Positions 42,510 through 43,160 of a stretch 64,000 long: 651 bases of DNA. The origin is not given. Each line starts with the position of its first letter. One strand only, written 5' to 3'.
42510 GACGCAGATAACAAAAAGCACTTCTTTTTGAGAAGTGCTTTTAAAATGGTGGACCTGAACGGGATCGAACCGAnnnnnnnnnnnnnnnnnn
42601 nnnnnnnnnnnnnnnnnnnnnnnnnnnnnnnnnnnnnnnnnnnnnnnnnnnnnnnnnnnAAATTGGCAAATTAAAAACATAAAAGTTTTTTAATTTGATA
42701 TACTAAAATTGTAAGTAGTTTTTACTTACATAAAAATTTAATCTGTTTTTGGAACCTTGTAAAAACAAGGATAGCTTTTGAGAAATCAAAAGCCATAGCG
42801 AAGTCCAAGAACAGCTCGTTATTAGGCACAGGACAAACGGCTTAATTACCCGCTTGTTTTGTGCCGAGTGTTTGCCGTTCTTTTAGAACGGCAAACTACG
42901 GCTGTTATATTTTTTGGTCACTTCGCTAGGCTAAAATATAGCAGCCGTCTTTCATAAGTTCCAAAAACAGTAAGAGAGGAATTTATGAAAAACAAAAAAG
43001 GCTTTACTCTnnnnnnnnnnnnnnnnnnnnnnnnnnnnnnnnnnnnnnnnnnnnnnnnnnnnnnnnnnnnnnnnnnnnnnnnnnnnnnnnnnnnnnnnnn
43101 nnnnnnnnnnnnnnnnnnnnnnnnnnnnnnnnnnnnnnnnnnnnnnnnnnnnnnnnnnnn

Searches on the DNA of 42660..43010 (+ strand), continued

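Call 64: search_with_rna_model(model_id=R2, sources=[L100, L101, L102, L103, L104, L105, L106, L107, L108, L109, L110, L111, L112, L113, L114, L115, L116, L117, L118, L119, L120, L121, L122, L123, L124, L125, L126, L127, L128, L129, L130, L131, L132, L133, L134, L135, L136, L137, L138, L139, L140, L141, L142, L143, L144, L145, L146, L147, L148, L149, L150, L151, L152, L153, L154, L155, L156, L157, L158, L159, L160, L161, L162, L163, L164, L165, L166, L167, L168, L169, L170, L171, L172, L173, L174, L175, L176, L177, L178, L179, L180, L181, L182, L183, L184, L185, L186, L187, L188, L189, L190, L191, L192, L193, L194, L195, L196, L197, L198, L199], max_evalue=1e-8, make_alignment=true)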
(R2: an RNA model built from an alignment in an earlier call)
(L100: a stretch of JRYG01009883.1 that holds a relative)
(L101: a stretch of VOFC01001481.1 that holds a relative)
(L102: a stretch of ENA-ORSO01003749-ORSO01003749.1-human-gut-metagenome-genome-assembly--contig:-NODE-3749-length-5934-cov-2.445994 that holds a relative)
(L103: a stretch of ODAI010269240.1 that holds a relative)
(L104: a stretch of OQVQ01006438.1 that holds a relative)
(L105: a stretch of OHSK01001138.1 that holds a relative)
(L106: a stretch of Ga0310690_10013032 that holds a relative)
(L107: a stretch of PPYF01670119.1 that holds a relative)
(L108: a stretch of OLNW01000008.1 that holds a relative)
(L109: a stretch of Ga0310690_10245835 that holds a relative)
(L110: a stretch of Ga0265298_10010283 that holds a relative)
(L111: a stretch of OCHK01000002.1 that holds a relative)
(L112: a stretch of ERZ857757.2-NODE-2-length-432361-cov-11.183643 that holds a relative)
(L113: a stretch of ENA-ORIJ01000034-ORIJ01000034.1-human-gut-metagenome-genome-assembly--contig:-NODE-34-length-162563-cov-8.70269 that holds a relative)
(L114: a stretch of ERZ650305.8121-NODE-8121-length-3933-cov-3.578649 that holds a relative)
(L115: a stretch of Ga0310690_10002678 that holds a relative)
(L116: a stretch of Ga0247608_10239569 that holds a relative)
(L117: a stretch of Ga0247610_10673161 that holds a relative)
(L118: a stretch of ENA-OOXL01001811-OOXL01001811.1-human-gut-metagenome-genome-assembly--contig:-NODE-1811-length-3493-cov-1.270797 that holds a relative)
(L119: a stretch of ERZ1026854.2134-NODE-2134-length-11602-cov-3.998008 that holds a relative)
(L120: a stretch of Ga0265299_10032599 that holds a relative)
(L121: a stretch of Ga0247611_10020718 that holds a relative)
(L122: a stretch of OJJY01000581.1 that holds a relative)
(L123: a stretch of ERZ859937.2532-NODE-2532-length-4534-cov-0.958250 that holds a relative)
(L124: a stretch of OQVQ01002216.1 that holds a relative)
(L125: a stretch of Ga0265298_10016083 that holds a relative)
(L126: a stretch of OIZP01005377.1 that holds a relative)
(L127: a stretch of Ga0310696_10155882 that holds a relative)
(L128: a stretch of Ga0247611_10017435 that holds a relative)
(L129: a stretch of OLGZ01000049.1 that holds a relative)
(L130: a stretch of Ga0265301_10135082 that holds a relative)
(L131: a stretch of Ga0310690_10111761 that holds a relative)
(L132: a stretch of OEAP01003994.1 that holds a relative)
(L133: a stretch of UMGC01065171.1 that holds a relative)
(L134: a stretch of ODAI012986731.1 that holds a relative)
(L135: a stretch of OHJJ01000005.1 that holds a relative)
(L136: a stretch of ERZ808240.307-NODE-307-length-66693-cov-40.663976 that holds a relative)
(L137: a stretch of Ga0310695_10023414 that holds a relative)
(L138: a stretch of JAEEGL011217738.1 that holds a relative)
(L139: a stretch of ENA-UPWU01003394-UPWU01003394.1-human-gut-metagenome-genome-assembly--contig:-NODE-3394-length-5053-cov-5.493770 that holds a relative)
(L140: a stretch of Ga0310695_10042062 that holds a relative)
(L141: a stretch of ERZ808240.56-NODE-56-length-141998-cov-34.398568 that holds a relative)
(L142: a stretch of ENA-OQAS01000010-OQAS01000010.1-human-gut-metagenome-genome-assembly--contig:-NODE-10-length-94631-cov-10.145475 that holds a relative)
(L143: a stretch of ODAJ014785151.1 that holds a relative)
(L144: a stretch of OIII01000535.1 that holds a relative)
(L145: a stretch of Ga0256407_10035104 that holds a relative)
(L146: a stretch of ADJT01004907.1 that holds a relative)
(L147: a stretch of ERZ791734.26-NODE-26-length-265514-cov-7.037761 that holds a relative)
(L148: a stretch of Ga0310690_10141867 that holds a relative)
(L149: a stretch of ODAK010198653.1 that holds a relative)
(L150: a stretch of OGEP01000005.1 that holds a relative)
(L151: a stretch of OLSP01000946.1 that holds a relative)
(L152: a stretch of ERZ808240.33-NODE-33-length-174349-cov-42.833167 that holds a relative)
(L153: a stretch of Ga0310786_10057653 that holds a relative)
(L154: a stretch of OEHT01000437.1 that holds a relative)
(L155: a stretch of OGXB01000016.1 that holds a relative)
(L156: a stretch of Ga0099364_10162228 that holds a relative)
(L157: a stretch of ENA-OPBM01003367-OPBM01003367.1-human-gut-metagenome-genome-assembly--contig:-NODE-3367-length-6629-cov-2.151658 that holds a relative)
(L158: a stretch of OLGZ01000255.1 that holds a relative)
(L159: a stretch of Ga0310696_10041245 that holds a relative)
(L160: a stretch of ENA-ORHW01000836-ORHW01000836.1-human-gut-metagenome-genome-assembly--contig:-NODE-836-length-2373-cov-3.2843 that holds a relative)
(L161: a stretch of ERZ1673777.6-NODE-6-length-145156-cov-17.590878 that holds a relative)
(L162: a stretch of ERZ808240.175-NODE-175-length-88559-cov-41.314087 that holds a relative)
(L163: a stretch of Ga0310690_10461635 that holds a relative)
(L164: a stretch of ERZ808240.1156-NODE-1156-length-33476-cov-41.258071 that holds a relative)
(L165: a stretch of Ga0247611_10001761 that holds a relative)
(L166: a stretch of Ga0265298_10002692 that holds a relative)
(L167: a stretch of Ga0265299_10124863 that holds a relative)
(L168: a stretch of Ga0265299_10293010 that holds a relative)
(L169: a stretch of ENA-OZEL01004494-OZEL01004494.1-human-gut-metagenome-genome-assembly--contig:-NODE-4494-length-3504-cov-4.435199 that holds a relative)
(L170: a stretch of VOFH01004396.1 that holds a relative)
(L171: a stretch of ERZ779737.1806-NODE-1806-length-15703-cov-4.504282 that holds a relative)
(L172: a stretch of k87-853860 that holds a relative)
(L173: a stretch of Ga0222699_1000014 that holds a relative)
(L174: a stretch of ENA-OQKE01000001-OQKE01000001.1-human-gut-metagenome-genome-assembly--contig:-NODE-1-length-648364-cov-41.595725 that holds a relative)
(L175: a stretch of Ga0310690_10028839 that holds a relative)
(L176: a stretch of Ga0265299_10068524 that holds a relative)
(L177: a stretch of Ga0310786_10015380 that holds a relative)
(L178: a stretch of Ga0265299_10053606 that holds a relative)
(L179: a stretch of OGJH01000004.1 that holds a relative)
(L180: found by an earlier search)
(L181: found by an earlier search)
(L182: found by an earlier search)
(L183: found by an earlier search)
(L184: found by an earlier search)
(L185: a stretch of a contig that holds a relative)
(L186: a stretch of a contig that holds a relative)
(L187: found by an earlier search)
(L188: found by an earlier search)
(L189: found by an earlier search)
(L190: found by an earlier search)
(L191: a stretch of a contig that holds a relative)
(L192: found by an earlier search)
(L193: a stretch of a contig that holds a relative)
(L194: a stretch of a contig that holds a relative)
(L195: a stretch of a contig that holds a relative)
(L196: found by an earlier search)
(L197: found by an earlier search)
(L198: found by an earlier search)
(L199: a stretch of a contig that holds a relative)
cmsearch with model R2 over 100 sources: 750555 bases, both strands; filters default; matches with E-value up to 1e-8: 48.
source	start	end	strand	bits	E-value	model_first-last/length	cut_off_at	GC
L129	12159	12309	-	131.7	1.7e-33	1-142/142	no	0.5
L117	578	725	-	127.8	2.1e-32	1-142/142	no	0.49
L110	3108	3259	-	126.6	4.3e-32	1-142/142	no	0.39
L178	2765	2908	+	123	4.3e-31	1-142/142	no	0.4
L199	336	479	+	123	4.3e-31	1-142/142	no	0.4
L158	67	218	+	120.2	2.5e-30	1-142/142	no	0.41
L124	605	756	+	118.9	5.8e-30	1-142/142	no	0.42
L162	3000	3146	-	118.8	6.3e-30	1-142/142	no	0.49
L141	4273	4421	+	117.7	1.2e-29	1-142/142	no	0.51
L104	739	885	+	116.5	2.7e-29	1-142/142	no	0.48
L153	4248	4398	-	116.5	2.7e-29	1-142/142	no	0.54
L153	2431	2583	-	114.3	1.1e-28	1-142/142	no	0.49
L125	6476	6620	-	112.8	2.8e-28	1-142/142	no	0.42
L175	5007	5150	+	110.6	1.1e-27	1-142/142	no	0.35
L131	2861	3000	-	107.9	6.2e-27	1-142/142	no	0.35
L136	2787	2938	-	107.6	7.6e-27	1-142/142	no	0.47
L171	10742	10889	-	107.1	1e-26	1-142/142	no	0.51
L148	733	877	-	106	2e-26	1-142/142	no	0.29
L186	2211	2352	-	105.8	2.4e-26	1-142/142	no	0.39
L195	3538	3679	+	105.4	3e-26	1-142/142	no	0.39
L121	242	392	+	100.4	7.1e-25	1-142/142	no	0.37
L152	975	1124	+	99.8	1.1e-24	1-142/142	no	0.45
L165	1944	2095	-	99.7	1.1e-24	1-142/142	no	0.35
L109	868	1000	+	98.2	2.8e-24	1-142/142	no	0.51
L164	1924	2076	-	97.5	4.5e-24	1-142/142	no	0.44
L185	5672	5817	-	97.2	5.3e-24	1-142/142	no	0.47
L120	1740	1876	-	96.4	9e-24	1-142/142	no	0.3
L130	421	567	+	95.8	1.3e-23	1-142/142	no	0.43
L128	5014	5165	-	95.6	1.5e-23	1-142/142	no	0.3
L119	2644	2797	-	93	7.7e-23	1-142/142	no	0.49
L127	1722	1861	-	92.4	1.1e-22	1-142/142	no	0.49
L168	707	844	-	90.5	3.9e-22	1-142/142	no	0.35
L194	9299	9444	+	89.2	8.7e-22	1-142/142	no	0.49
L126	3313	3462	-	88.9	1e-21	1-142/142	no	0.45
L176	2610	2759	+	87.7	2.2e-21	1-142/142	no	0.43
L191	4129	4301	-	87.4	2.8e-21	1-142/142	no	0.35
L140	489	635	+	86.7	4.1e-21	1-142/142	no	0.35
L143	815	961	-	85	1.3e-20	1-142/142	no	0.37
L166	8612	8748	-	84.9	1.4e-20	1-142/142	no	0.53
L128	4182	4332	-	84.5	1.8e-20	1-142/142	no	0.33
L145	4759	4905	-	84.2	2e-20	1-142/142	no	0.39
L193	13304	13452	+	83.7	2.9e-20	1-142/142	no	0.45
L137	6847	6993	-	81.8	9.6e-20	1-142/142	no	0.39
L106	8449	8601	+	80.1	2.8e-19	1-142/142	no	0.4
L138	1928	2073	-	78.1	9.7e-19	1-142/142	no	0.36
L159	4676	4826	+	77.8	1.2e-18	1-142/142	no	0.41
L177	2750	2896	-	68.5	4.4e-16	1-142/142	no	0.44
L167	438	570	-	43.1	4.3e-09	1-142/142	no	0.38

Alignment A8: 48 matches aligned to the model, 227 columns, each read 5' to 3' on its own strand. Consensus structure (alignment columns), stored with it:
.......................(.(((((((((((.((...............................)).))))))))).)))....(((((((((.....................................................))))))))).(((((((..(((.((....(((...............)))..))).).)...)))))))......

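Call 66: search_with_rna_model(model_id=R1, sources=[L129, L117, L110, L178, L158, L124, L162, L141, L104, L153, L125, L175, L131, L136, L171, L148, L186, L195, L121, L152, L165, L109, L164, L185, L120, L130, L128, L119, L127, L168, L194, L126, L176, L191, L140, L143, L166, L145, L193, L137, L106, L138, L159, L177, L167], max_evalue=0.001, make_alignment=true)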
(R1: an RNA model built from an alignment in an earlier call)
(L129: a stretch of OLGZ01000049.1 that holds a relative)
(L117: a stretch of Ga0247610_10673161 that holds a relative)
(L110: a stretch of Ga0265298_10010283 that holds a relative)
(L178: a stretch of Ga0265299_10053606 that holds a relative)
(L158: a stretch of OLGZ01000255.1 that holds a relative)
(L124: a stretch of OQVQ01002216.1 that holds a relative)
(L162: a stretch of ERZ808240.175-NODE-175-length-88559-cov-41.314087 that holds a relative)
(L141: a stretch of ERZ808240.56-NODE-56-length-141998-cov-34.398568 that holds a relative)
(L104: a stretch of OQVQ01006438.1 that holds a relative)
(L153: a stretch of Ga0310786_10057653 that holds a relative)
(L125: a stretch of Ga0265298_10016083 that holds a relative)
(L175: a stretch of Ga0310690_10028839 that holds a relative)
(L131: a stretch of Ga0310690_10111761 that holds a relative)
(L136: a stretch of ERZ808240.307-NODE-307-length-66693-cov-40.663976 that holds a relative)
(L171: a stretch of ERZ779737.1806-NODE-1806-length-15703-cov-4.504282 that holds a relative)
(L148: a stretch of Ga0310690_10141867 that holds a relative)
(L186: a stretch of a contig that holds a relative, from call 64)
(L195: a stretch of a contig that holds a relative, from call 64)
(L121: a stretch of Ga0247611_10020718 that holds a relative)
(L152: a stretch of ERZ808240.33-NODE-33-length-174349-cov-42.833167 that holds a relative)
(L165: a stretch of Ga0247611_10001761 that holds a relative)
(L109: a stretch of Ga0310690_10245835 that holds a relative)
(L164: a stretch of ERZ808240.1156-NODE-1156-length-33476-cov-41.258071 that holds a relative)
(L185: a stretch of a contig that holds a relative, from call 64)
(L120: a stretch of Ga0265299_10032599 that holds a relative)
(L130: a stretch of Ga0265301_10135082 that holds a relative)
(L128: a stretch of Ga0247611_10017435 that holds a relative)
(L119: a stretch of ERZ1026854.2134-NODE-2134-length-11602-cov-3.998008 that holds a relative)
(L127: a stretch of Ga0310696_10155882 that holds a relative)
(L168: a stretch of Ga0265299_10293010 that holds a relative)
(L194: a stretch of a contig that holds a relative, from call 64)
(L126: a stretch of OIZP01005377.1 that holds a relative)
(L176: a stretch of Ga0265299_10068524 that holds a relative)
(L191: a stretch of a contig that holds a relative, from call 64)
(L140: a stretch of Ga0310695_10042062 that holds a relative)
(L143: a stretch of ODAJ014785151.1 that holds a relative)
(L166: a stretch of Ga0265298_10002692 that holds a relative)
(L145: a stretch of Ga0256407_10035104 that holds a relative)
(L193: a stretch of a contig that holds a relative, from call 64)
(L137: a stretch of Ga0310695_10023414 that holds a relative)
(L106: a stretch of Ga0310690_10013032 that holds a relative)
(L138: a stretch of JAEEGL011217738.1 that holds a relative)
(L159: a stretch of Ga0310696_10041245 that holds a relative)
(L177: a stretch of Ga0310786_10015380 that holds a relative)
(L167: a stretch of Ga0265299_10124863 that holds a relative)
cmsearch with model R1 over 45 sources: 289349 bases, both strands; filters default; matches with E-value up to 0.001: 40.
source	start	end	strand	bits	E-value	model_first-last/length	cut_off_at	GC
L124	531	619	+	87.3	2.1e-15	1-88/88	no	0.4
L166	8734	8821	-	82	2.8e-14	1-88/88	no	0.35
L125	6606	6691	-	81.6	3.4e-14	1-88/88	no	0.42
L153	4384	4470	-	78.7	1.4e-13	1-88/88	no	0.38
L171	10875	10963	-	78.1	1.9e-13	1-88/88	no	0.43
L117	711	796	-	75.8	5.8e-13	1-88/88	no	0.41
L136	2924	3012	-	73.5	1.7e-12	1-88/88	no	0.37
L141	4204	4287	+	73.1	2.1e-12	1-88/88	no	0.46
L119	2783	2871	-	72.7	2.6e-12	1-88/88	no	0.45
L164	2062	2151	-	72.5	2.9e-12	1-88/88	no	0.49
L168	830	911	-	72.4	3.1e-12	1-88/88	no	0.29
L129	12295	12384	-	70.8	6.4e-12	1-88/88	no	0.42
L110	3245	3335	-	69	1.6e-11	1-88/88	no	0.37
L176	2541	2624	+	65.2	1e-10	1-88/88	no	0.4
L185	5803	5889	-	64.8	1.2e-10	1-88/88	no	0.38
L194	9227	9313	+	64.8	1.2e-10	1-88/88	no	0.38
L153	2569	2654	-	64.7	1.3e-10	1-88/88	no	0.48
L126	3448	3536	-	64.5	1.4e-10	1-88/88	no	0.31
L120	1862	1943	-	64.3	1.5e-10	1-88/88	no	0.28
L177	2882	2964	-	63.5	2.2e-10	1-88/88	no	0.35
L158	2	81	+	62.4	3.9e-10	13-88/88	no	0.41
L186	2338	2422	-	62.1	4.5e-10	1-88/88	no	0.36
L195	3468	3552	+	61.7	5.4e-10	1-88/88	no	0.36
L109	798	882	+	61.6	5.7e-10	1-88/88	no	0.4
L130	353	435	+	57.9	3.5e-09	1-88/88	no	0.33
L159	4611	4690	+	56.7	6.3e-09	1-88/88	no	0.34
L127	1847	1918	-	53.5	2.9e-08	1-88/88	no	0.38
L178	2698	2779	+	52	6.2e-08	1-88/88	no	0.35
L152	907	989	+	51.9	6.3e-08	1-88/88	no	0.37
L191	4287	4377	-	49.4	2.1e-07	1-88/88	no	0.37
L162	3132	3214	-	49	2.6e-07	1-88/88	no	0.42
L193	13242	13318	+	48.6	3.1e-07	1-88/88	no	0.39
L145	4891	4975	-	48.2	3.8e-07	1-88/88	no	0.35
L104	671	753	+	46.3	9.9e-07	1-88/88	no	0.43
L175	4938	5021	+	45.8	1.2e-06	1-88/88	no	0.29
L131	2986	3068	-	40.8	1.4e-05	1-88/88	no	0.25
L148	863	947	-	37.7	6.5e-05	1-88/88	no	0.32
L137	6979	7057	-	34.6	0.00029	1-88/88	no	0.37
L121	179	256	+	34.1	0.00037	1-88/88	no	0.36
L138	2059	2136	-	33.7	0.00045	1-88/88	no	0.33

Alignment A9: 40 matches aligned to the model, 107 columns, each read 5' to 3' on its own strand. Consensus structure (alignment columns), stored with it:
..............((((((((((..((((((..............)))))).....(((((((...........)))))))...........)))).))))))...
